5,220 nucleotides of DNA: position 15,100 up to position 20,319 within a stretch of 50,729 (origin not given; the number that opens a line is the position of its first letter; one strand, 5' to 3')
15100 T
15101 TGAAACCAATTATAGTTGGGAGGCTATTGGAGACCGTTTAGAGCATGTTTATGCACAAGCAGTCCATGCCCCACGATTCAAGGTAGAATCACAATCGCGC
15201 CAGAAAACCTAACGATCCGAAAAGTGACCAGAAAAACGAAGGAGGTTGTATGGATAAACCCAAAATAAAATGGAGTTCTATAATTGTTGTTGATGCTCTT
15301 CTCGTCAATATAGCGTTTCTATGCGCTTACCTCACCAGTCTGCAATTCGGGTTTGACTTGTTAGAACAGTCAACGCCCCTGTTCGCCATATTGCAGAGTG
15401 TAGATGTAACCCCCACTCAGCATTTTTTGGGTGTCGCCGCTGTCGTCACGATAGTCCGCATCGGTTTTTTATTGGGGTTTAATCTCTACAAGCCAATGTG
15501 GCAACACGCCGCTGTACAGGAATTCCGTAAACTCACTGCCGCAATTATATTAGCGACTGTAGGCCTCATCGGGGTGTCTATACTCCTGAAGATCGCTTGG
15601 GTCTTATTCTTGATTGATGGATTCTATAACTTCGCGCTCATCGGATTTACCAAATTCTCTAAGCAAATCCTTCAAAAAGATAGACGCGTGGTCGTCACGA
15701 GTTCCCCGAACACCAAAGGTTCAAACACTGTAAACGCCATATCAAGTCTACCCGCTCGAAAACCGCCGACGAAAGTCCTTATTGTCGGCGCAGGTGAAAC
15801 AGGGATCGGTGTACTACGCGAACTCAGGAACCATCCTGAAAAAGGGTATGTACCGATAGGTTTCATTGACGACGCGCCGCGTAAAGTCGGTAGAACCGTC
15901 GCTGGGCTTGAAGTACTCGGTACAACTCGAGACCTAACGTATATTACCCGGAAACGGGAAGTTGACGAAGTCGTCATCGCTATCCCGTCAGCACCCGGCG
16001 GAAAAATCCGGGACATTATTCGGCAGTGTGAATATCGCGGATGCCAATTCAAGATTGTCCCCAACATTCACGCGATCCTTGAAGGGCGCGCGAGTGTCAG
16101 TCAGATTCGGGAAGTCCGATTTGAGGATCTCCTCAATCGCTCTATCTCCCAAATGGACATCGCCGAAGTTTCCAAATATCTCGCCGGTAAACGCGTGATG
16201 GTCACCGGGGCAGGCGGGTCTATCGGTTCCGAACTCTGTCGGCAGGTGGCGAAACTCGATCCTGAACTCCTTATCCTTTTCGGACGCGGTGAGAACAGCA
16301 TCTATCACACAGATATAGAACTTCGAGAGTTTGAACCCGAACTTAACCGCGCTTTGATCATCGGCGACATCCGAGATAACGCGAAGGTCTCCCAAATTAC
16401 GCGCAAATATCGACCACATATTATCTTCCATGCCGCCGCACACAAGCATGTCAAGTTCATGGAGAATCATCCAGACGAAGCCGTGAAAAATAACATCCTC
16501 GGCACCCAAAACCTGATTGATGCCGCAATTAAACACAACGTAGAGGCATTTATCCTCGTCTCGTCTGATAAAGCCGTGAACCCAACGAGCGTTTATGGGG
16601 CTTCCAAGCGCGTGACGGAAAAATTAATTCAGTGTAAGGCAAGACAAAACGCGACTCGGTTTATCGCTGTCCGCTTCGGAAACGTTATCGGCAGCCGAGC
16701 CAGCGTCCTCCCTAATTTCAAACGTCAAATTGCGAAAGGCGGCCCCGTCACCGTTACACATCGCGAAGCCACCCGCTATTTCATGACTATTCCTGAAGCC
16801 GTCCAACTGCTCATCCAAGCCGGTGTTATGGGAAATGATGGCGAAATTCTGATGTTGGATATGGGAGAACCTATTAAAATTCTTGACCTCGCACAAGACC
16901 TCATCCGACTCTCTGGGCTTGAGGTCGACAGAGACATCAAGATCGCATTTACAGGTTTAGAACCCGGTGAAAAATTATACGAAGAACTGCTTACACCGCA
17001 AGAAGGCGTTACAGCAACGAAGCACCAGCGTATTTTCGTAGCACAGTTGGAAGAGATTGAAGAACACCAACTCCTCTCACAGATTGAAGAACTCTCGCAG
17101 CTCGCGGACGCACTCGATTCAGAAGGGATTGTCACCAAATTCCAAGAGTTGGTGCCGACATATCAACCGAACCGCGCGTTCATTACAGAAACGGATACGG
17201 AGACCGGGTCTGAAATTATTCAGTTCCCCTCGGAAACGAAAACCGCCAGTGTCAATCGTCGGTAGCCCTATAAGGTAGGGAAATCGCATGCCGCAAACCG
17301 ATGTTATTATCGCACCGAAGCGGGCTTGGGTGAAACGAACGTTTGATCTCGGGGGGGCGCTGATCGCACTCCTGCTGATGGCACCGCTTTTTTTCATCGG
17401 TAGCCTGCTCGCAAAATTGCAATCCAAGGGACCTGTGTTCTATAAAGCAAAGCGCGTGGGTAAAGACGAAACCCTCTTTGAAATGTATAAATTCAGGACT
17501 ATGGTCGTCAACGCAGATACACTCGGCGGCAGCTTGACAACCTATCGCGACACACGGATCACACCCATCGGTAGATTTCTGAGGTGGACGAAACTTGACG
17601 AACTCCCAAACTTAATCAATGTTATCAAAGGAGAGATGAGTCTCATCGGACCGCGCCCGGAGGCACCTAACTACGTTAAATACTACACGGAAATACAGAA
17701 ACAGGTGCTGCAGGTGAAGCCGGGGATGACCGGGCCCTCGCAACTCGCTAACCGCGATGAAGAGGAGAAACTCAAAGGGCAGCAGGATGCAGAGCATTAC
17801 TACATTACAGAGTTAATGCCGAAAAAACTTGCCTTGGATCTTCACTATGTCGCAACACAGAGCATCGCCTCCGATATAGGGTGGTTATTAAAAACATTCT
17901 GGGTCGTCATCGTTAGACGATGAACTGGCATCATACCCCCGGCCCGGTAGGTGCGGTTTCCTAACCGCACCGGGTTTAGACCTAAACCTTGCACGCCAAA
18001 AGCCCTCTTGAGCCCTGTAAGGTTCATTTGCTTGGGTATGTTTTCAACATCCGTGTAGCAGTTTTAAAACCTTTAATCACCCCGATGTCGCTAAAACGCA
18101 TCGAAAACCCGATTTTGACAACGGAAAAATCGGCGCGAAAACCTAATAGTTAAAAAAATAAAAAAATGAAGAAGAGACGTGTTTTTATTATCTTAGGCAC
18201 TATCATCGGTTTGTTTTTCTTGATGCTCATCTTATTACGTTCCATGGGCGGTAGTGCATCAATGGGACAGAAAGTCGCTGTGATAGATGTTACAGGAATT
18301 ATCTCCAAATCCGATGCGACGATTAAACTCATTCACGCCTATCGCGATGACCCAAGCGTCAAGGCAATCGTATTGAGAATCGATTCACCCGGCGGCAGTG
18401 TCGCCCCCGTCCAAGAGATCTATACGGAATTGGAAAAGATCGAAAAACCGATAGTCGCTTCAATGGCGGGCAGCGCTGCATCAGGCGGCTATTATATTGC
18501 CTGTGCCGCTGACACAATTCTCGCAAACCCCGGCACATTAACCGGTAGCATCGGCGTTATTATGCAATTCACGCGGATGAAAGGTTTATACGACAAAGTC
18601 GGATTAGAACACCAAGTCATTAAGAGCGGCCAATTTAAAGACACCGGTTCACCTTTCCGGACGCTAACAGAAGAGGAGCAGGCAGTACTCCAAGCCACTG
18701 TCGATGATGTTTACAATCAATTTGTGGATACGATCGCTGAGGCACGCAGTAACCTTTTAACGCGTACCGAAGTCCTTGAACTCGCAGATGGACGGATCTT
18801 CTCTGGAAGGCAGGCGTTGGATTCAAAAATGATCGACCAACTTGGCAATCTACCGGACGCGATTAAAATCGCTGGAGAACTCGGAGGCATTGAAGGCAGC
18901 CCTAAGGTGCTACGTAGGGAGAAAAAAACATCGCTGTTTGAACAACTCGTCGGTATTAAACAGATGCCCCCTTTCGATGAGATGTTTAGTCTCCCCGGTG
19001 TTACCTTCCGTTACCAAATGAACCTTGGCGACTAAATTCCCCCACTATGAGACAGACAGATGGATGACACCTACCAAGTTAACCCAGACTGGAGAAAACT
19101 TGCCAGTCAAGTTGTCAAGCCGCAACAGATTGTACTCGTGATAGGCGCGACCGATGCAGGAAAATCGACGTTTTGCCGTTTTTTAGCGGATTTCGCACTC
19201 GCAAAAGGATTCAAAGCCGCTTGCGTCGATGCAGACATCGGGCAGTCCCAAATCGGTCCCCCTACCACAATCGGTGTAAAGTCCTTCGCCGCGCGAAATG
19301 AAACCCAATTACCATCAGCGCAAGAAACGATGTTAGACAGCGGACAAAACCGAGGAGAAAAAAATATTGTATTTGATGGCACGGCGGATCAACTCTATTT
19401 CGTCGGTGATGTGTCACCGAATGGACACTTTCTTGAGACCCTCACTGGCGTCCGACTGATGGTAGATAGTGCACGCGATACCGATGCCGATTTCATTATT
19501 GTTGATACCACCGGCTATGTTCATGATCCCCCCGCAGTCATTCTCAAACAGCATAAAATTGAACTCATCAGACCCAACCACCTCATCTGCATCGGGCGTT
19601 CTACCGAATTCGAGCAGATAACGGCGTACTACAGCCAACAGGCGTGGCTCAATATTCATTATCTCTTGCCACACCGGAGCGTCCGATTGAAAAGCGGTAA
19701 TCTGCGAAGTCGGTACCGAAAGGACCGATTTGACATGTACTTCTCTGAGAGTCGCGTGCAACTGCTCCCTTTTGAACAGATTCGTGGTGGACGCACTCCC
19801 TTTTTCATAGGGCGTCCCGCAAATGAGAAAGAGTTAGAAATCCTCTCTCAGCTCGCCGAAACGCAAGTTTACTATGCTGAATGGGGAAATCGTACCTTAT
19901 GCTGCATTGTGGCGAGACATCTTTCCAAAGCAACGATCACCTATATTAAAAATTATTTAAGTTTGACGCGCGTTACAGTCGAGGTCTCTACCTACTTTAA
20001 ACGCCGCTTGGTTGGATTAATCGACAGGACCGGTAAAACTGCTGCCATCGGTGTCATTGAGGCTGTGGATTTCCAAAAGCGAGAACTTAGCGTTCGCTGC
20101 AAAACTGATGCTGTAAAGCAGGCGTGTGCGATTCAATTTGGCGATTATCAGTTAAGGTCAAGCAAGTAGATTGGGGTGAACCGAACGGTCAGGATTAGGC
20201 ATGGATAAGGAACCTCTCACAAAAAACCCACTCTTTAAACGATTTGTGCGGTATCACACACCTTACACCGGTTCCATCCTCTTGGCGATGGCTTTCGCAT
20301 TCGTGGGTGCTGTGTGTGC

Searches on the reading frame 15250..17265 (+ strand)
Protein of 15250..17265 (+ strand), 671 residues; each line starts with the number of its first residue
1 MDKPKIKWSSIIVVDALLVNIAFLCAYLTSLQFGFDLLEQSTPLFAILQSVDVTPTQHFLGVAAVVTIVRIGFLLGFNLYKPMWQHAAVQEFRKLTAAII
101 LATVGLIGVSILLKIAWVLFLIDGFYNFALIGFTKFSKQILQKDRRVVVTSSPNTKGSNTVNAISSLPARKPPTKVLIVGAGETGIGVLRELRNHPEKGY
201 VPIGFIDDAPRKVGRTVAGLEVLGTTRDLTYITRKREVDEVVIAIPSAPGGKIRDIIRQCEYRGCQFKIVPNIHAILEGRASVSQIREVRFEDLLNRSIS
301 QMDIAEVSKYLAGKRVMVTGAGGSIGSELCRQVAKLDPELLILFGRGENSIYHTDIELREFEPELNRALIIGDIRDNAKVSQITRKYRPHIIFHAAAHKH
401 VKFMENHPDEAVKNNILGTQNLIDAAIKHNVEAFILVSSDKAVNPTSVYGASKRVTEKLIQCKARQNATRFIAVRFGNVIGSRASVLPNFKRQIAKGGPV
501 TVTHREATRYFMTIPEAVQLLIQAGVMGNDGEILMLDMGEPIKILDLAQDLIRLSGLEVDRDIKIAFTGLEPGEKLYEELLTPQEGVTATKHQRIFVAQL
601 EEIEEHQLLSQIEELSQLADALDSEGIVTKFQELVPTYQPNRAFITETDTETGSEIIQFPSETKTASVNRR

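Call 102: search_protein_families(library=pfam, proteins=[window:15250-17265:+], max_evalue=0.00001)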
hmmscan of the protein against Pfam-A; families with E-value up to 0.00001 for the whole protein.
window:15250-17265:+ (671 aa): 10 families
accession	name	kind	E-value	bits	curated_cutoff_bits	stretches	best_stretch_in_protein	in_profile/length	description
PF02719.21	Polysacc_synt_2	-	3.6e-113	378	20.2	1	316-599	1-292/293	Polysaccharide biosynthesis protein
PF01370.27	Epimerase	-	2.3e-29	102.9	20.9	1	316-524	1-224/240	NAD dependent epimerase/dehydratase family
PF16363.11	GDP_Man_Dehyd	-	3e-18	66.8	27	1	317-483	1-187/332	GDP-mannose 4,6 dehydratase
PF04321.23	RmlD_sub_bind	-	2.1e-16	60.3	27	1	315-502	2-175/287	RmlD substrate binding domain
PF01073.25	3Beta_HSD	-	8.2e-14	51.7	22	1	317-447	1-124/280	3-beta hydroxysteroid dehydrogenase/isomerase family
PF13727.12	CoA_binding_3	-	5.1e-13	49.9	25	1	176-271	80-175/175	CoA-binding domain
PF00106.31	adh_short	-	8.8e-09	35.5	26.6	1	314-474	1-174/195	short chain dehydrogenase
PF08659.16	KR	-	7e-08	33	22.6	1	316-465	3-165/180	KR domain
PF07993.18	NAD_binding_4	-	3.5e-07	30.1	20.1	0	390-445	90-142/258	Male sterility protein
PF13460.12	NAD_binding_10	-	3.8e-06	27.3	27.2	0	320-445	1-104/184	NAD(P)H-binding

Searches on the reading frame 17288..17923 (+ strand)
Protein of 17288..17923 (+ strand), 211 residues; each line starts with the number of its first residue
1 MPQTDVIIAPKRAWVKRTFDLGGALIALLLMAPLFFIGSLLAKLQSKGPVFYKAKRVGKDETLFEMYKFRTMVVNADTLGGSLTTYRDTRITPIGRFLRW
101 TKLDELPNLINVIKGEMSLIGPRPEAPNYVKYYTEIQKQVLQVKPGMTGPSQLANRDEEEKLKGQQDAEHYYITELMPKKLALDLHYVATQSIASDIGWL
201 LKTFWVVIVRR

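Call 103: search_protein_families(library=pfam, proteins=[window:17288-17923:+], max_evalue=0.00001)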
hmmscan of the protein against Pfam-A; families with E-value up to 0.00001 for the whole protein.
window:17288-17923:+ (211 aa): 1 family
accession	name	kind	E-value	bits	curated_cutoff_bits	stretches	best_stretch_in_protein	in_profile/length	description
PF02397.22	Bac_transf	-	4.6e-59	199.4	27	1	16-208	1-178/179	Bacterial sugar transferase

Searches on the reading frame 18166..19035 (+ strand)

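Call 37: search_protein_families(library=pfam, proteins=[window:18166-19035:+], max_evalue=0.001)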
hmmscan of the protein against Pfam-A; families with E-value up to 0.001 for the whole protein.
window:18166-19035:+ (289 aa): 5 families
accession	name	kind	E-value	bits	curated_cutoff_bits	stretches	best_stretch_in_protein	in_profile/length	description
PF01343.23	Peptidase_S49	-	7.6e-50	169.3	24.9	1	90-239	3-150/154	Peptidase family S49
PF25145.1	NfeD1b_N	-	2.4e-10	40.7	40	1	62-134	28-100/189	NfeD1b, N-terminal domain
PF00574.28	CLP_protease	-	1e-07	32.5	20.2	1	57-117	38-98/182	Clp protease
PF00378.25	ECH_1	-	2.8e-06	27.3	27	1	81-121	76-116/251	Enoyl-CoA hydratase/isomerase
PF01972.22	SDH_protease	-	4.9e-05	22.9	31.3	1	52-129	78-155/286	ClpP-like SDH-type serine proteinase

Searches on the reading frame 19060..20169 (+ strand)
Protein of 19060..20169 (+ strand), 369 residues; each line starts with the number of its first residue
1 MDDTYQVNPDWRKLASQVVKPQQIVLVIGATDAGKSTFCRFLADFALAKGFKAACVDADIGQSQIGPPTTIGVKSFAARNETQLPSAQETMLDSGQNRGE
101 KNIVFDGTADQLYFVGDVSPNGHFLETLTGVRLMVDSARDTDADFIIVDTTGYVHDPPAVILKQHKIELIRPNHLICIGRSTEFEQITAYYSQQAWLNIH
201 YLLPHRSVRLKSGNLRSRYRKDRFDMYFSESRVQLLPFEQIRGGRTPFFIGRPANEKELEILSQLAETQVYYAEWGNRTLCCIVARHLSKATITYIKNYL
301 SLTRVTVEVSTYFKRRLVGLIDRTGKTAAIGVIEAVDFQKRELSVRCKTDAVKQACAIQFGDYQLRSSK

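Call 37: search_protein_families(library=pfam, proteins=[window:19060-20169:+], max_evalue=0.001)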
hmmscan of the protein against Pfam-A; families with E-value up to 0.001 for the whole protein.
window:19060-20169:+ (369 aa): 1 family
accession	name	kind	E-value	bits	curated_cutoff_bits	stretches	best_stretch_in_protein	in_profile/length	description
PF16575.11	CLP1_P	-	8.3e-32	111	26.6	1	29-229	1-187/188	mRNA cleavage and polyadenylation factor CLP1 P-loop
